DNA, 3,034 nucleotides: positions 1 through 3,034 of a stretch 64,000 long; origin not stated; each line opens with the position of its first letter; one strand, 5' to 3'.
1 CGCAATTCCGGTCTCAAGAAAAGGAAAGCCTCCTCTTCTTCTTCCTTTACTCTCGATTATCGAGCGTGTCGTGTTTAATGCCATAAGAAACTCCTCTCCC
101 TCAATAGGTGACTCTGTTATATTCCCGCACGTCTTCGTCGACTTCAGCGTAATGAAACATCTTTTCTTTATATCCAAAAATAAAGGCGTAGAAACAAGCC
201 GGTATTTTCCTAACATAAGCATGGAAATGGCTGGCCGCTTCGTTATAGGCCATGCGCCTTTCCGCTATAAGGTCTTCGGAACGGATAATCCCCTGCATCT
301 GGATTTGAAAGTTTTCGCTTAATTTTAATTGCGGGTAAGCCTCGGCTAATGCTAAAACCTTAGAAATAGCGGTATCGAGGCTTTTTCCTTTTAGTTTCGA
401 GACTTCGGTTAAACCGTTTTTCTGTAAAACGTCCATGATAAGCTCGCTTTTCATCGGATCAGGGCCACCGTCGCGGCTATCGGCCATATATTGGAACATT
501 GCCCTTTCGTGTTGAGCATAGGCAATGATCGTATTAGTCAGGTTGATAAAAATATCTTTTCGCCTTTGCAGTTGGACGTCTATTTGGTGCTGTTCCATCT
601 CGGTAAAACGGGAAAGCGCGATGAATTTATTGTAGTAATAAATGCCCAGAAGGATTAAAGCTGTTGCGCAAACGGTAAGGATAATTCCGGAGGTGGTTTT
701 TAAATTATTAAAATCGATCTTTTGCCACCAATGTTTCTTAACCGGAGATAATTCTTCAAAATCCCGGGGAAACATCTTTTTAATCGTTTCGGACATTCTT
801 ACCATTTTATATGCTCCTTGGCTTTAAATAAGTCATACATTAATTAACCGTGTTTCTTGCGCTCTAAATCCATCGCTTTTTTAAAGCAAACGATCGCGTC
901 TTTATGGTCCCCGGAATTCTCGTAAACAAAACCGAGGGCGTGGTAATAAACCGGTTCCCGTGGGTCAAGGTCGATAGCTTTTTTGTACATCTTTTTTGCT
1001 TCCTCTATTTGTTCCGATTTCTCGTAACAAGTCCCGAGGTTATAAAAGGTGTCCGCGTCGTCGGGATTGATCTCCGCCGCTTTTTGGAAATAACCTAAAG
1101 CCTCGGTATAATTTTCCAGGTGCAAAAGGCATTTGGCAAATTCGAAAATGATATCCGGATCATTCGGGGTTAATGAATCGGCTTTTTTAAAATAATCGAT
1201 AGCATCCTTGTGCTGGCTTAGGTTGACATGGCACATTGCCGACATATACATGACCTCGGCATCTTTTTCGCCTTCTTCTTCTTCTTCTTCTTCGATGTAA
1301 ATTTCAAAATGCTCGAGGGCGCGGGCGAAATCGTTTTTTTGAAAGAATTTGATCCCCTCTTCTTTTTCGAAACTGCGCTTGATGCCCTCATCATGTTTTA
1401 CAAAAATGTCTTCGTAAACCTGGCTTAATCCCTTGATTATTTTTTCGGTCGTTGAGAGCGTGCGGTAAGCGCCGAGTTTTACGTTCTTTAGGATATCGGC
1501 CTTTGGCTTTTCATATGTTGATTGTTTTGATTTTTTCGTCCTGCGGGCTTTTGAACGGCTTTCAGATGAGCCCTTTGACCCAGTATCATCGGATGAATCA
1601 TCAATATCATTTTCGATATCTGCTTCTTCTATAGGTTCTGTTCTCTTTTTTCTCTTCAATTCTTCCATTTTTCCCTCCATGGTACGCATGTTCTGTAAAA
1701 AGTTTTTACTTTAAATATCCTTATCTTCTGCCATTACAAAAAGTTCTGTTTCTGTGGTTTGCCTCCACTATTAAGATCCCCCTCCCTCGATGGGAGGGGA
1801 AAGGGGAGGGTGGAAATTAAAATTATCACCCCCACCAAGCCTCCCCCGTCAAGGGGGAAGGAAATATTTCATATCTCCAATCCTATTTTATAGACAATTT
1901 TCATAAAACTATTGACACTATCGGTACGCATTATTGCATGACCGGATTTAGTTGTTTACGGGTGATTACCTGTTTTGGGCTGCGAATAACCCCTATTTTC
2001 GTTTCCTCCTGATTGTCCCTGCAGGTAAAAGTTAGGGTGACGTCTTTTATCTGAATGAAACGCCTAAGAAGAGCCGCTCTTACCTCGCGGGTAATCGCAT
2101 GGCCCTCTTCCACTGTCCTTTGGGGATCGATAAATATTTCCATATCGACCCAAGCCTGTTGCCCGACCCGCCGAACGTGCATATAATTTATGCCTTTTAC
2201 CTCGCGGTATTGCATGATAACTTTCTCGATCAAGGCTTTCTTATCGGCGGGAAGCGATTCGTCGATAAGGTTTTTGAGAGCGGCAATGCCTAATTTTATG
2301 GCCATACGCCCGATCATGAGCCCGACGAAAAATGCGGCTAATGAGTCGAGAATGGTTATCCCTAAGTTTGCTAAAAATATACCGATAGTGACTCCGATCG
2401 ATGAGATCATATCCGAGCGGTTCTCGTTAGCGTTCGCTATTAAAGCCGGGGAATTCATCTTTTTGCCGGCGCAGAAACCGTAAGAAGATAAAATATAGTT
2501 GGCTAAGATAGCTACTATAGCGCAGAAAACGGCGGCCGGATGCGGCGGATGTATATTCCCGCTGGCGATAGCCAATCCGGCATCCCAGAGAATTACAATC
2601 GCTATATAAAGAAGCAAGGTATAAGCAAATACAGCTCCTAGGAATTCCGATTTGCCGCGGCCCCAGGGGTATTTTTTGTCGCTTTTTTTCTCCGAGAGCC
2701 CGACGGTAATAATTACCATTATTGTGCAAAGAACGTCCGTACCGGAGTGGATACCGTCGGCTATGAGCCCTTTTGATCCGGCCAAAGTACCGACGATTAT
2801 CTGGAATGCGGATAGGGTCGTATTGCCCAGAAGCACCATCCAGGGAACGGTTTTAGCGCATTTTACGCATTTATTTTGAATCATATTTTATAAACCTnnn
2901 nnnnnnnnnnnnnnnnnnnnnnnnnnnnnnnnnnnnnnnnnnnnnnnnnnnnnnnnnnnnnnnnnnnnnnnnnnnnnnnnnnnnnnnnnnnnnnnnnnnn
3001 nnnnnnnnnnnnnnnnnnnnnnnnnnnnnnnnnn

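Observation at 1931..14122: Complete siroheme-dependent (ahb) heme pathway in one overlapping operon that runs from the magnetochrome genes into two CDF transporters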

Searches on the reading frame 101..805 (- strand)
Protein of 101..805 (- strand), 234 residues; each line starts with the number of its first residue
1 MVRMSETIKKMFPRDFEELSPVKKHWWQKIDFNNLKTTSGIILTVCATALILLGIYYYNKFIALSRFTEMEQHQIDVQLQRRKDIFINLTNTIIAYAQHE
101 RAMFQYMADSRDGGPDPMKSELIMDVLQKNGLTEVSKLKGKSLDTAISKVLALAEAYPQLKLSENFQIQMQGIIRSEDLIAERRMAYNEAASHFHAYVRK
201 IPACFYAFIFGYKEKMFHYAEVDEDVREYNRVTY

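Call 4: search_protein_families(library=pfam, proteins=[window:101-805:-])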
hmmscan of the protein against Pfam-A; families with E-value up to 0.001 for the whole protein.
window:101-805:- (234 aa): 1 family
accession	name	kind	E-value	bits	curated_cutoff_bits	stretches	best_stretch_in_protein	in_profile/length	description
PF04011.17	LemA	-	1.5e-27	96.7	26.2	1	73-229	3-144/149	LemA family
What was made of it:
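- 101..805 (-): MamQ-like LemA protein. Pfam LemA (call 4).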

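Call 40: search_protein_families(library=ncbifam, proteins=[window:101-805:-], max_evalue=0.001)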
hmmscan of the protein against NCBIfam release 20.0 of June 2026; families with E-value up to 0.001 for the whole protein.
window:101-805:- (234 aa): 1 family
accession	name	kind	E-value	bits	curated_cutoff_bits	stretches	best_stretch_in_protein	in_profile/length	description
NF040966.1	MamQ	equivalog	1.6e-28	99.7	250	1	50-218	8-187/221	magnetosome protein MamQ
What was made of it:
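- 101..805 (-): MamQ (99.7 bits) is the only NCBIfam hit (call 40).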

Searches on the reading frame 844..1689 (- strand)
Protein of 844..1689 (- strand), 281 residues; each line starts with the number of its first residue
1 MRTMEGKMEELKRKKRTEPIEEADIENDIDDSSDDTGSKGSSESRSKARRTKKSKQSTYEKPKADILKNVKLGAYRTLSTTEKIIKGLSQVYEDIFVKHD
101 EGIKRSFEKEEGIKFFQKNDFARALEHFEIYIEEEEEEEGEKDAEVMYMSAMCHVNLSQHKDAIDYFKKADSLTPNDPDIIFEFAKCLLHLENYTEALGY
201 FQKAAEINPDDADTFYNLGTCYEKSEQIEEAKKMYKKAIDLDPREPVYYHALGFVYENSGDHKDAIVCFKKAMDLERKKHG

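Call 4: search_protein_families(library=pfam, proteins=[window:844-1689:-])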
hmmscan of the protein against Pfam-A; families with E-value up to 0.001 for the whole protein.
window:844-1689:- (281 aa): 24 families
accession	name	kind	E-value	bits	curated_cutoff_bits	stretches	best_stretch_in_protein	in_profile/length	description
PF07719.23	TPR_2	-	5e-29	98.4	27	3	212-244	1-33/34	Tetratricopeptide repeat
PF00515.34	TPR_1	-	8e-29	98.7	27.8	3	212-244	1-33/34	Tetratricopeptide repeat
PF13181.12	TPR_8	-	1.9e-26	90.3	25.7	3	212-243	1-32/34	Tetratricopeptide repeat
PF13431.12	TPR_17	-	8.2e-23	79.2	24.4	2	200-232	1-33/34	Tetratricopeptide repeat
PF13424.12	TPR_12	-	2.5e-20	72.9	30.1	1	185-242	10-75/77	Tetratricopeptide repeat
PF13414.12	TPR_11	-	9.1e-20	70.5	26.8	2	225-260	7-42/42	TPR repeat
PF14559.12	TPR_19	-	1.9e-18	67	25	2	192-251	5-64/68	Tetratricopeptide repeat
PF13428.12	TPR_14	-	1.2e-15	56.9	23.5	0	216-253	5-42/44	Tetratricopeptide repeat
PF13174.12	TPR_6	-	2.1e-14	53.5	26.3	0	213-243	1-31/33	Tetratricopeptide repeat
PF13432.12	TPR_16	-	3.7e-14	53.3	32.7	1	112-178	4-65/65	Tetratricopeptide repeat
PF12895.13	ANAPC3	-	4e-14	53.1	27.2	1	120-203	4-81/82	Anaphase-promoting complex, cyclosome, subunit 3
PF13371.12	TPR_9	-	8.3e-12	45.4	35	1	154-213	5-64/73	Tetratricopeptide repeat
PF13176.12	TPR_7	-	1.1e-11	44.3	27.9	0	215-246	2-35/36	Tetratricopeptide repeat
PF23914.1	TPR_CcmH_CycH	-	7.1e-10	39.4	42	1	187-274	59-149/158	Cytochrome c-type biogenesis protein H TPR domain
PF13429.12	TPR_15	-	4.2e-08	33.4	26.2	0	184-239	220-275/280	Tetratricopeptide repeat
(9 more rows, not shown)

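Call 11: search_solved_structures(query=window:844-1689:-, max_evalue=1e-10)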
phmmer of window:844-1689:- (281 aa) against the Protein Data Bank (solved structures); distinct sequences matched with E-value up to 1e-10: 58.
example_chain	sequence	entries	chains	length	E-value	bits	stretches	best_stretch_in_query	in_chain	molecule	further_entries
9qhb_A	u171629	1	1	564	1.2e-132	444.8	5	193-266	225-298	Engineered tetratricopeptide repeat protein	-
8bu0_A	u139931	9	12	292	3.5e-60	207.2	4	193-266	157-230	Consensus tetratricopeptide repeat protein | Crystal structure of an 8-repeat consensus TPR superhelix with Zinc. | Monomer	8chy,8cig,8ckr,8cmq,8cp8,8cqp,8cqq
9qhc_A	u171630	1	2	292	1.2e-56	195.6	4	193-266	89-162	Engineered tetratricopeptide repeat protein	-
7obi_A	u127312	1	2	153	8.6e-33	117.4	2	193-276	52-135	CTPR-rv4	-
7yeh_B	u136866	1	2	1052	2.6e-27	99.4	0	163-274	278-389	UDP-N-acetylglucosamine--peptide N-acetylglucosaminyltransferase 110 kDa subunit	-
7yea_A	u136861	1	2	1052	2.6e-27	99.4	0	163-274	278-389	UDP-N-acetylglucosamine--peptide N-acetylglucosaminyltransferase 110 kDa subunit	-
7ntf_A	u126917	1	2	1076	3.3e-27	99.1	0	163-273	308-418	Isoform 1 of UDP-N-acetylglucosamine--peptide N-acetylglucosaminyltransferase 110 kDa subu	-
1w3b_A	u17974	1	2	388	2.2e-23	86.6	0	163-274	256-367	UDP-N-ACETYLGLUCOSAMINE--PEPTIDE N-ACETYLGLUCOSAMINYLTRANSFERASE 110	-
8ch0_A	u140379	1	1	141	4.4e-23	85.6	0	193-244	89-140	Consensus tetratricopeptide repeat protein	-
2fo7_A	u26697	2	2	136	6.8e-23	84.9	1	192-266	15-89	SYNTHETIC CONSENSUS TPR PROTEIN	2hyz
6eou_A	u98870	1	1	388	8.1e-23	84.7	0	163-274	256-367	UDP-N-acetylglucosamine--peptide N-acetylglucosaminyltransferase 110 kDa subunit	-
2q7f_A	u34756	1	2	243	2.3e-22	83.2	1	140-253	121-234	YrrB protein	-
9gzg_A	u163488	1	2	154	5.8e-22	81.9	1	194-278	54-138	Engineered CTPR protein with glutamic acids for conductivity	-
6b85_J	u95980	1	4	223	6.2e-21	78.5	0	187-276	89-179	TMHC4_R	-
4xi0_A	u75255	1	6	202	1.7e-19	73.8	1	132-279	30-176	Magnetosome protein MamA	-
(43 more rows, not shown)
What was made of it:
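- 844..1689 (-): MamA-like TPR protein, after a 241-nt gap. PDB MamA 4XI0 and 3VTX are among the hits (call 11).
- Tried and rejected: The TPR protein's PDB hits were dominated by designed TPR proteins (call 11).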

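Call 40: search_protein_families(library=ncbifam, proteins=[window:844-1689:-], max_evalue=0.001)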
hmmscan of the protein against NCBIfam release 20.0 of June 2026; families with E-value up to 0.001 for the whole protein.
window:844-1689:- (281 aa): 27 families (the best 25 are shown)
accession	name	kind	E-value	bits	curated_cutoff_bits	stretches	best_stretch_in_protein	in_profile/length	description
NF040959.1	MamA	equivalog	9e-36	123.2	200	1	71-277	4-204/204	magnetosome protein MamA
TIGR02552.1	LcrH_SycD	equivalog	7.3e-19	67.8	104.8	2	193-279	33-119/136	SycD/LcrH family type III secretion system chaperone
TIGR02521.1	type_IV_pilW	equivalog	5.9e-18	65.3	154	1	110-270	36-193/234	type IV pilus biogenesis/stability protein PilW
TIGR02917.1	PEP_TPR_lipo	equivalog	6.2e-17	60.8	312.2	1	116-278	272-429/899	XrtA/PEP-CTERM system TPR-repeat protein PrsT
NF047371.1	FlcA_CTERM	equivalog_domain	1.8e-13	49.8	300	1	85-206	419-535/646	periplasmic flagellar collar protein FlcA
NF002725.1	PRK02603.1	equivalog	1.3e-12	48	143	1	193-263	50-123/173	photosystem I assembly protein Ycf3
NF047558.1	TPR_END_plus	domain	9.3e-10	38.3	32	0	215-244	2-31/56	TPR end-of-group domain-containing protein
TIGR00990.1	3a0801s09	subfamily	1.8e-09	36.8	757.25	1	150-280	371-501/615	mitochondrial import receptor subunit TOM70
NF052230.1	T9SS_PorE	exception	5.6e-09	34.8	600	1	110-211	23-124/648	PorE family type IX secretion system protein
NF033762.1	social_mot_Tgl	equivalog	6.4e-09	35.5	225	1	111-270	37-194/252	social motility TPR repeat lipoprotein Tgl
NF033920.0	C39_PA2778_fam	equivalog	8.8e-09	35.1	150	1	145-242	156-254/255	PA2778 family cysteine peptidase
NF053607.1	CHU_0125_OmpA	equivalog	1e-08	34.2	620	1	193-275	34-116/639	CHU_0125 family OmpA-like outer membrane integrity protein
TIGR00540.1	TPR_hemY_coli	hypoth_equivalog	1.7e-08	33.6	142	1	192-272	306-385/385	heme biosynthesis-associated TPR protein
TIGR02795.1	tol_pal_ybgF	equivalog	3.6e-08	34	90.1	0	185-240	46-104/119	tol-pal system protein YbgF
NF047507.1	TPR_BatC_Lepto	exception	4.6e-08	32.8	175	1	158-244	38-128/214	TPR repeat-containing protein BatC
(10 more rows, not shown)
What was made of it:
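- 844..1689 (-): The best NCBIfam hit is MamA at 123 bits (call 40).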

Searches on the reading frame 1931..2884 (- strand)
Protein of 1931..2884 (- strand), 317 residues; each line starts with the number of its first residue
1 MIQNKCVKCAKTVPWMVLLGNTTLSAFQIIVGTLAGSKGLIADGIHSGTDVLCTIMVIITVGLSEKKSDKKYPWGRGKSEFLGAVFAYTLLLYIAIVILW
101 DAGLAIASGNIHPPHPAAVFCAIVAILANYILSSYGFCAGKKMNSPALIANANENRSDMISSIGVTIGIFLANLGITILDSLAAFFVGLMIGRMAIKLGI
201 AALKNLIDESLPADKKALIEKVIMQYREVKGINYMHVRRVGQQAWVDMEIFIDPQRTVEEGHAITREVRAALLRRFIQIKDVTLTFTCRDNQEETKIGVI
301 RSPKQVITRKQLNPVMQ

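Call 4: search_protein_families(library=pfam, proteins=[window:1931-2884:-])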
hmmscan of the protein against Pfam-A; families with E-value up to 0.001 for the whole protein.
window:1931-2884:- (317 aa): 2 families
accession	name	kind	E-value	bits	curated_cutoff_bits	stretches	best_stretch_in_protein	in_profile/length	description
PF01545.26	Cation_efflux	-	8.7e-37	127.3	26.6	1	17-206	4-197/198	Cation efflux family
PF16916.11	ZT_dimer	-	1.6e-13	50.9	26.7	1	212-283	2-72/78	Dimerisation domain of Zinc Transporter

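Call 10: search_solved_structures(query=window:1931-2884:-, max_evalue=0.00001)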
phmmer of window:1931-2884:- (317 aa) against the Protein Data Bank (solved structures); distinct sequences matched with E-value up to 0.00001: 34.
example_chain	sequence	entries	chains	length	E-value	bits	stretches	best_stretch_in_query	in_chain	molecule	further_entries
2qfi_A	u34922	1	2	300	9.8e-18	68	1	27-277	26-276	Ferrous-iron efflux pump fieF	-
3h90_A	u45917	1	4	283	1.1e-17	67.8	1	27-277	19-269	Ferrous-iron efflux pump fieF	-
8f6j_B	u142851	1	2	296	1.1e-16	64.6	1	23-267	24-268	Cadmium and zinc efflux pump FieF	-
5vrf_B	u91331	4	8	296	1.1e-16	64.6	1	23-267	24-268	Cadmium and zinc efflux pump FieF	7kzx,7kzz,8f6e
3j1z_P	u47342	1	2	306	1.2e-16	64.4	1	23-267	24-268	Cation efflux family protein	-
8f6h_A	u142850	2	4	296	1.5e-15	60.9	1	23-267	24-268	Cadmium and zinc efflux pump FieF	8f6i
8f6f_A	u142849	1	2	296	1.6e-15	60.7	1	23-267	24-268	Cadmium and zinc efflux pump FieF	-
8f6k_A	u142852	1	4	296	2.8e-15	59.9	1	23-267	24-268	Cadmium and zinc efflux pump FieF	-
6g55_A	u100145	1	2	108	5.1e-09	39.4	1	226-298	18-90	Magnetosome protein MamM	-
3w61_A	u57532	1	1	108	5.2e-09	39.3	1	226-298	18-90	Magnetosome protein MamM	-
6h8i_A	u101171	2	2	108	6.9e-09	38.9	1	226-298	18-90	Magnetosome protein MamM, Cation efflux protein family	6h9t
3w62_A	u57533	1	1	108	7.1e-09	38.9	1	226-298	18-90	Magnetosome protein MamM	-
6h9p_A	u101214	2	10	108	9.6e-09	38.5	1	226-298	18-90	Magnetosome protein MamM, Cation efflux protein family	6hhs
3w5x_A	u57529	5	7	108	9.6e-09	38.5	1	226-298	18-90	Magnetosome protein MamM | MamM CTD - Nickel form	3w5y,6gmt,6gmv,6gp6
6h81_A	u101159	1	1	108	1.3e-08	38.1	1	226-297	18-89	Magnetosome protein MamM, Cation efflux protein family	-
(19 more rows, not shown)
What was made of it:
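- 1931..2884 (-): MamB-type CDF transporter. The C-terminal domain matches MamM and magnetosome-protein CTD structures (call 10).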

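Call 40: search_protein_families(library=ncbifam, proteins=[window:1931-2884:-], max_evalue=0.001)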
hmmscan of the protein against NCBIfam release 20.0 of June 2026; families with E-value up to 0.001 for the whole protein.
window:1931-2884:- (317 aa): 10 families
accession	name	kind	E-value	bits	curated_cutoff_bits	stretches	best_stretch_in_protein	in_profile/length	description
NF033616.1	CDF_MamB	equivalog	4.8e-71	239.5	350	1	6-287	1-282/284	magnetosome biogenesis CDF transporter MamB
NF033615.1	CDF_MamM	equivalog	1.7e-61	208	350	1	4-289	2-289/290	magnetosome biogenesis CDF transporter MamM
TIGR01297.1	CDF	superfamily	2.1e-60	204.4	82.35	1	13-286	4-280/285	cation diffusion facilitator family transporter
NF040994.1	MamV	equivalog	1.4e-44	152.5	500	1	1-288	1-287/319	CDF transporter MamV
NF050169.1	CatEfflxFieF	equivalog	3.9e-30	105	420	1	22-278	16-272/282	cation efflux pump FieF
NF052621.1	MngEfTpMntE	equivalog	1.8e-28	99.8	500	1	26-290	18-283/293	manganese efflux transporter MntE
NF007064.0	PRK09509.1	equivalog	1.3e-25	90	447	1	22-278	21-277/300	CDF family cation-efflux transporter FieF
NF052602.1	Zn_efflux_Cdf31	equivalog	1.2e-24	87.2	460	1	11-280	7-282/299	CDF family zinc efflux transporter Cdf31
NF002923.0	PRK03557.1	equivalog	2.6e-15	56.5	408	1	26-284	33-287/313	CDF family zinc transporter ZitB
NF033827.1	CDF_efflux_DmeF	equivalog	8.3e-12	45.1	250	1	11-131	16-135/309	CDF family Co(II)/Ni(II) efflux transporter DmeF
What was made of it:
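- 1931..2884 (-): NCBIfam MamB 240 and MamM 208 bits (call 40).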
